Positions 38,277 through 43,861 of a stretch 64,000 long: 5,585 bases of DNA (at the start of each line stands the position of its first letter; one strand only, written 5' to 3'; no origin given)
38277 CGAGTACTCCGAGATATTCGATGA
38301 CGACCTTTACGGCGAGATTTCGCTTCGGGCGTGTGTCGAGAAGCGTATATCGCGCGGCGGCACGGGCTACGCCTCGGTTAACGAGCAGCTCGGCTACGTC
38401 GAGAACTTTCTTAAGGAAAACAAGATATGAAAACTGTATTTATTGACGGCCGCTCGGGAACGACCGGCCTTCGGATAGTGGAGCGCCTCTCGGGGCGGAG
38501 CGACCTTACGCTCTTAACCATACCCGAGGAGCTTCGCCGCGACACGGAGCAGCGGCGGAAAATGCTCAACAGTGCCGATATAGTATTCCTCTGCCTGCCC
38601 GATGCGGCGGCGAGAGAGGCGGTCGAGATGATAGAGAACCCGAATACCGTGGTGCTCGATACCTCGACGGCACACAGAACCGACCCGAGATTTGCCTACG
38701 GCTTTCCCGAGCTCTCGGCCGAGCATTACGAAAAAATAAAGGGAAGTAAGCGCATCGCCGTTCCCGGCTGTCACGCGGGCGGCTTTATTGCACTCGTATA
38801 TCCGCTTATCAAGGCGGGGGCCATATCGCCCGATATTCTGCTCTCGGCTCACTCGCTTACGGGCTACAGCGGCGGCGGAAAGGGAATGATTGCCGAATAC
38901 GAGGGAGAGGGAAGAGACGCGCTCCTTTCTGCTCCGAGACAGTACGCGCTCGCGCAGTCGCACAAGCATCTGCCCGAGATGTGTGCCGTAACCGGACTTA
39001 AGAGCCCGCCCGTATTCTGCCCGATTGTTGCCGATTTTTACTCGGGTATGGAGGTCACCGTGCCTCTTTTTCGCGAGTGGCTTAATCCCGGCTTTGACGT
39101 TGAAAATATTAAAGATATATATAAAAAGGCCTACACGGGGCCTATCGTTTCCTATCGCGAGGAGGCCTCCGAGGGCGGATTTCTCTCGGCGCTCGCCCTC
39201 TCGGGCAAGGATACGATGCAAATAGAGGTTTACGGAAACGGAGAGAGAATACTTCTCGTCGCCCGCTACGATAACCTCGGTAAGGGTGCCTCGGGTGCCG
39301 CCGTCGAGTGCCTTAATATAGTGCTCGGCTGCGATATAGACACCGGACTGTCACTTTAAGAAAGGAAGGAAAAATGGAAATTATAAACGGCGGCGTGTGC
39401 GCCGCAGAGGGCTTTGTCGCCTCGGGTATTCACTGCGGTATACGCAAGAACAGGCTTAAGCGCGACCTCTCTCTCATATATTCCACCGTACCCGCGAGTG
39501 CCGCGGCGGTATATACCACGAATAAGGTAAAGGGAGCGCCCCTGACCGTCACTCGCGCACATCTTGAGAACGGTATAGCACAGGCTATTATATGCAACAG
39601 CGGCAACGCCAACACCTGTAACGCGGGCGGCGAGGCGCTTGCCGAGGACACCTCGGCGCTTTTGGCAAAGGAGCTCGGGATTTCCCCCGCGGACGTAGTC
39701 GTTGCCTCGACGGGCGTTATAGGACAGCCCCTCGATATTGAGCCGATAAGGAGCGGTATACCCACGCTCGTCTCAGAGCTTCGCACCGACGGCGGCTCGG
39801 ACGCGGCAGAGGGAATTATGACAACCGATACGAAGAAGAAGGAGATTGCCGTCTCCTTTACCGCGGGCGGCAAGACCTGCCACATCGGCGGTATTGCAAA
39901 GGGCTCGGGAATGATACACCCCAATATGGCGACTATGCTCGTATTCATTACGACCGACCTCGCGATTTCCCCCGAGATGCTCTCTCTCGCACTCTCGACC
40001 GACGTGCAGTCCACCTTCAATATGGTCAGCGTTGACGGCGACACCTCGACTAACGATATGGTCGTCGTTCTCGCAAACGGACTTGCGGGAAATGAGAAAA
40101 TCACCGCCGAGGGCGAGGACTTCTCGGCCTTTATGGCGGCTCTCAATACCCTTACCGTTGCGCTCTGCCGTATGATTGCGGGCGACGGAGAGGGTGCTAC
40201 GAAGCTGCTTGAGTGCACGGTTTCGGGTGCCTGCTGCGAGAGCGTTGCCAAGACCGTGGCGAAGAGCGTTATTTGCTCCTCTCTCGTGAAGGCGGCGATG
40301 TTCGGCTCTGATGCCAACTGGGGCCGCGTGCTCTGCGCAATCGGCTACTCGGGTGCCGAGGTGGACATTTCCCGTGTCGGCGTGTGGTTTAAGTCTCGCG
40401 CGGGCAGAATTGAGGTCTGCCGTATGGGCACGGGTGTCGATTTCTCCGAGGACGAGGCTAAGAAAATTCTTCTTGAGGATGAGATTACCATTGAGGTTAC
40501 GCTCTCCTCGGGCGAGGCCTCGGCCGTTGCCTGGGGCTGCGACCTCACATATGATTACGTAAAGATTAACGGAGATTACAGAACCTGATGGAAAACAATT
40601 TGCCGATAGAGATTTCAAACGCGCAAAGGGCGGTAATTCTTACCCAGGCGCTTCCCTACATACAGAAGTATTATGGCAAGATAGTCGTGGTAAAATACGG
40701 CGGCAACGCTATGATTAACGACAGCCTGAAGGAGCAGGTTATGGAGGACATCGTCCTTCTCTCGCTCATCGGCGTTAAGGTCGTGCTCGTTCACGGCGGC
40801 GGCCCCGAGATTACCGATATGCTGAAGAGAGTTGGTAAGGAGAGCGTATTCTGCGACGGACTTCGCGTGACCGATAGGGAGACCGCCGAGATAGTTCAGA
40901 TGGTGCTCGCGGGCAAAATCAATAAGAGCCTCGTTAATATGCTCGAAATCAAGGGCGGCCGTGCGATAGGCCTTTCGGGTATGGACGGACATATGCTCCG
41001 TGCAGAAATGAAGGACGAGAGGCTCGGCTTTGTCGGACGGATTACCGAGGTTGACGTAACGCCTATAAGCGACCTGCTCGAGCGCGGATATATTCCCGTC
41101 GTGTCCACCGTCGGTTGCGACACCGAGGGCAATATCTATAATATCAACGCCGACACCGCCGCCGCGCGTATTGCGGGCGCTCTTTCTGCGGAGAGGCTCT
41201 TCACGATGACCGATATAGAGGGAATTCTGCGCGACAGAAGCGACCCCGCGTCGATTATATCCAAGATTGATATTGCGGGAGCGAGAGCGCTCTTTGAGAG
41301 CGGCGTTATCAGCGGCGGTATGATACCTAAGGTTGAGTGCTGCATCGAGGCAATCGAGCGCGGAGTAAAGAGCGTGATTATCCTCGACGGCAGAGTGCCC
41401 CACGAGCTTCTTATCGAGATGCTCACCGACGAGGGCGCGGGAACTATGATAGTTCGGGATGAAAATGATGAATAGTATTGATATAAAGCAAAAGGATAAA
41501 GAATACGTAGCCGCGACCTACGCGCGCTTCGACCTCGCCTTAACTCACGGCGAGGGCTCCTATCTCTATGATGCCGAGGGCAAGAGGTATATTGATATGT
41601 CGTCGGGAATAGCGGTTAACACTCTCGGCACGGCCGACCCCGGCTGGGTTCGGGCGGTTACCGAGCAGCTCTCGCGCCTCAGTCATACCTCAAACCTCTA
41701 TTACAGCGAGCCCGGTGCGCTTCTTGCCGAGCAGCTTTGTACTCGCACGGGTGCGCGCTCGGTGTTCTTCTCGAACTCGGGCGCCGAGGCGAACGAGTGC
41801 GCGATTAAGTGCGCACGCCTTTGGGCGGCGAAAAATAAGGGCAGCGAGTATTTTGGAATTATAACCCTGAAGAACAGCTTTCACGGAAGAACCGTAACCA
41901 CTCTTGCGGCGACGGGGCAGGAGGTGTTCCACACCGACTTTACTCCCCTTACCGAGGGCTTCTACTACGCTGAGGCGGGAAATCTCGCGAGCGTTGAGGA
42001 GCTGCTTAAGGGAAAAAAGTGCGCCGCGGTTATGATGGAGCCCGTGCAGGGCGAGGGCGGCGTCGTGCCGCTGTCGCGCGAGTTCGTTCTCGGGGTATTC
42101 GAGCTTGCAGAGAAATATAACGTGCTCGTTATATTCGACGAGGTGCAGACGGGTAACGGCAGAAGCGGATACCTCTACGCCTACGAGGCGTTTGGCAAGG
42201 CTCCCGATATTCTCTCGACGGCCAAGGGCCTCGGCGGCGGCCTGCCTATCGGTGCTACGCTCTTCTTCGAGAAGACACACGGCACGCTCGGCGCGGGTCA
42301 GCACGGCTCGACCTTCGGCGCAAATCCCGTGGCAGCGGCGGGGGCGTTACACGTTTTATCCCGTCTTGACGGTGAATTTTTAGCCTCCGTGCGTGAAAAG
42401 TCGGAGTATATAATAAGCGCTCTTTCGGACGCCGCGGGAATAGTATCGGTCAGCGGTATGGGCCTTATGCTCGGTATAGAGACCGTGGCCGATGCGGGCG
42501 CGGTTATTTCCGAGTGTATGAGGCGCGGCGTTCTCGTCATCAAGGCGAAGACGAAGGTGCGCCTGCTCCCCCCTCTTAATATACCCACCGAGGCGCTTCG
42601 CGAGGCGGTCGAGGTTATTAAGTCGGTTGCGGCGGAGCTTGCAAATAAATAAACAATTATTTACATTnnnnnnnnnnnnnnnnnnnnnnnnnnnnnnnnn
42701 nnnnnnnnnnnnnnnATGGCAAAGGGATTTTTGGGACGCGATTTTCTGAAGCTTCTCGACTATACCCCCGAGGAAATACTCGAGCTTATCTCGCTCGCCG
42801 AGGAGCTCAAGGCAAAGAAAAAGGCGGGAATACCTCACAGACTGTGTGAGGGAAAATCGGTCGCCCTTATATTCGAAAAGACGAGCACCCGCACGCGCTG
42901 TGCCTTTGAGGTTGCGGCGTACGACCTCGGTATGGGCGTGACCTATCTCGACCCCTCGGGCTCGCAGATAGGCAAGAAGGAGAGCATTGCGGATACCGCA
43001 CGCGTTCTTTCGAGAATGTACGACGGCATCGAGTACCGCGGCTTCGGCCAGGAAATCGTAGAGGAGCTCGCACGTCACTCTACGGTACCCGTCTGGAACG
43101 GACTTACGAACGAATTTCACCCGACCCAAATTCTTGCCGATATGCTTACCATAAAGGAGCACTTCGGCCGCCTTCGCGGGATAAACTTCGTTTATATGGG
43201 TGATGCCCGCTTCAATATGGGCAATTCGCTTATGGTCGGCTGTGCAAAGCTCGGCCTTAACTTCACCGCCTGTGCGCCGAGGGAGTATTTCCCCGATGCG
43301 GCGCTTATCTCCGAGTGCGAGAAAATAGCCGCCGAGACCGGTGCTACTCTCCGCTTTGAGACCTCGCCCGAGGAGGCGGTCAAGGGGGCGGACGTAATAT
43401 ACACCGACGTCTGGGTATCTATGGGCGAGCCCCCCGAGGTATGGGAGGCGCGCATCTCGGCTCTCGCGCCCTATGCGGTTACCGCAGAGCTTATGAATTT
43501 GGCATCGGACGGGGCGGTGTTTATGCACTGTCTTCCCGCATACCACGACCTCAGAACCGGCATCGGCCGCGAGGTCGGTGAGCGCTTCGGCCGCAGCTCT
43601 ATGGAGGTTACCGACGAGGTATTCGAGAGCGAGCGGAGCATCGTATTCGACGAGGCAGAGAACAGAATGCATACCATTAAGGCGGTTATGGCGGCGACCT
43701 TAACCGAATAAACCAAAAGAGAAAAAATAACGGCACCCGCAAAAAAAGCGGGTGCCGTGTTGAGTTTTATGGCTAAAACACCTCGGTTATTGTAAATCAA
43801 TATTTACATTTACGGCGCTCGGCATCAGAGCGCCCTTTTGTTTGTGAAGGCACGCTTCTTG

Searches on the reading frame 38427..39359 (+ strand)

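Call 10: search_protein_families(library=pfam, proteins=[window:38427-39359:+], max_evalue=0.001)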
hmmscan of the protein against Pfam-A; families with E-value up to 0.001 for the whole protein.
window:38427-39359:+ (310 aa): 2 families
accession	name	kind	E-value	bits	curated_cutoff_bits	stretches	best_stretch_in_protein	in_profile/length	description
PF22698.1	Semialdhyde_dhC_1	-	1.1e-18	68.1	27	1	115-283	1-165/165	Semialdehyde dehydrogenase, dimerisation domain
PF01118.30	Semialdhyde_dh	-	4.2e-10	40.5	26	1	43-103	60-120/121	Semialdehyde dehydrogenase, NAD binding domain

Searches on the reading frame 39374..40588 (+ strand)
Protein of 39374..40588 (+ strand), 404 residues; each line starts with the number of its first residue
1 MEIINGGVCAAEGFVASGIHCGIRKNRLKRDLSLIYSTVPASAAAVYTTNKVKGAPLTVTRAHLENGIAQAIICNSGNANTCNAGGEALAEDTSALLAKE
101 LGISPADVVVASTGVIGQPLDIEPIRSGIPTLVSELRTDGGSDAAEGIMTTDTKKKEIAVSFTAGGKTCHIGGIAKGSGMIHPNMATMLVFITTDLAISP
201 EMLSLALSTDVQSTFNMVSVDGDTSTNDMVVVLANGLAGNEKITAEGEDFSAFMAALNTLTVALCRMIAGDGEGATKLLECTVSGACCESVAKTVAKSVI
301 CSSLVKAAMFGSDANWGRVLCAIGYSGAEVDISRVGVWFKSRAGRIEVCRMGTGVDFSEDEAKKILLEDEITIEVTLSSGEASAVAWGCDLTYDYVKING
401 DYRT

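Call 10: search_protein_families(library=pfam, proteins=[window:39374-40588:+], max_evalue=0.001)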
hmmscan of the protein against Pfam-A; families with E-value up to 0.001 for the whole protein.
window:39374-40588:+ (404 aa): 1 family
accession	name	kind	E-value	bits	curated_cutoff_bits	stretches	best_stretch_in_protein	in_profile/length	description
PF01960.23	ArgJ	-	2.1e-147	491.2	32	1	16-404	2-377/377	ArgJ family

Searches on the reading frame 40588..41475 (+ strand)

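Call 10: search_protein_families(library=pfam, proteins=[window:40588-41475:+], max_evalue=0.001)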
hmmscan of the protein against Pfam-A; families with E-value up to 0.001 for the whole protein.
window:40588-41475:+ (295 aa): 1 family
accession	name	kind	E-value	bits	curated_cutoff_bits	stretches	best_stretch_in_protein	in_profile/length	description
PF00696.33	AA_kinase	-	3.2e-47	161.7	24.9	1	31-266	1-233/234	Amino acid kinase family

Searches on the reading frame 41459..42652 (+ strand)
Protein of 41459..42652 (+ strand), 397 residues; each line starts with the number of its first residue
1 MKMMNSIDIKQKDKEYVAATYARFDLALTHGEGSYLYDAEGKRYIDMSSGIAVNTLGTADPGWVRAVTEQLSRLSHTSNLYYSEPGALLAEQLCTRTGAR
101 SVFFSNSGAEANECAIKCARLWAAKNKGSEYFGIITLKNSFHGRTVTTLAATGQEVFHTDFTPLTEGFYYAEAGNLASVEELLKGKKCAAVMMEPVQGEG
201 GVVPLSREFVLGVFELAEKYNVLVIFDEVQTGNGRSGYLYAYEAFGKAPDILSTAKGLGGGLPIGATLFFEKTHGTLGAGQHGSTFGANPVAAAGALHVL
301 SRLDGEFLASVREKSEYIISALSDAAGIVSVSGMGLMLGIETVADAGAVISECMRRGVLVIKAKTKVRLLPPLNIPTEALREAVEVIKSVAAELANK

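Call 10: search_protein_families(library=pfam, proteins=[window:41459-42652:+], max_evalue=0.001)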
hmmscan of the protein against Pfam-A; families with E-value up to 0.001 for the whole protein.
window:41459-42652:+ (397 aa): 1 family
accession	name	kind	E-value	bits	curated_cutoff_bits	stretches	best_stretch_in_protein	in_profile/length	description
PF00202.27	Aminotran_3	-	4.3e-95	319.2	30.5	1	17-389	2-401/403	Aminotransferase class-III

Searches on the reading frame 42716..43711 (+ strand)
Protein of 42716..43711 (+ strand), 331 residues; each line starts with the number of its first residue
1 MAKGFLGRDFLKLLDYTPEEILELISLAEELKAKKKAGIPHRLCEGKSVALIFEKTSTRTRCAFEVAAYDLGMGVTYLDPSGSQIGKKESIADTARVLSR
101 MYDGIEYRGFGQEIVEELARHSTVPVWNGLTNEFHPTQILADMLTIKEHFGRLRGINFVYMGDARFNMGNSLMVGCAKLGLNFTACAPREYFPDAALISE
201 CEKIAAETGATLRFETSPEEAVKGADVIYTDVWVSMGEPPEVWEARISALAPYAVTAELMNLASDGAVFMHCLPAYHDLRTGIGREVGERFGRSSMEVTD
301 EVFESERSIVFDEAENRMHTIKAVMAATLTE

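Call 10: search_protein_families(library=pfam, proteins=[window:42716-43711:+], max_evalue=0.001)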
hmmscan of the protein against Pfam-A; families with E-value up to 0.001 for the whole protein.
window:42716-43711:+ (331 aa): 2 families
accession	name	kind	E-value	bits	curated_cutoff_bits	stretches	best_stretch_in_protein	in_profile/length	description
PF00185.30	OTCace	-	5.4e-54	182.9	29.4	1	155-327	2-156/157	Aspartate/ornithine carbamoyltransferase, Asp/Orn binding domain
PF02729.26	OTCace_N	-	1.3e-50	171.8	29.9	1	8-148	1-148/148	Aspartate/ornithine carbamoyltransferase, carbamoyl-P binding domain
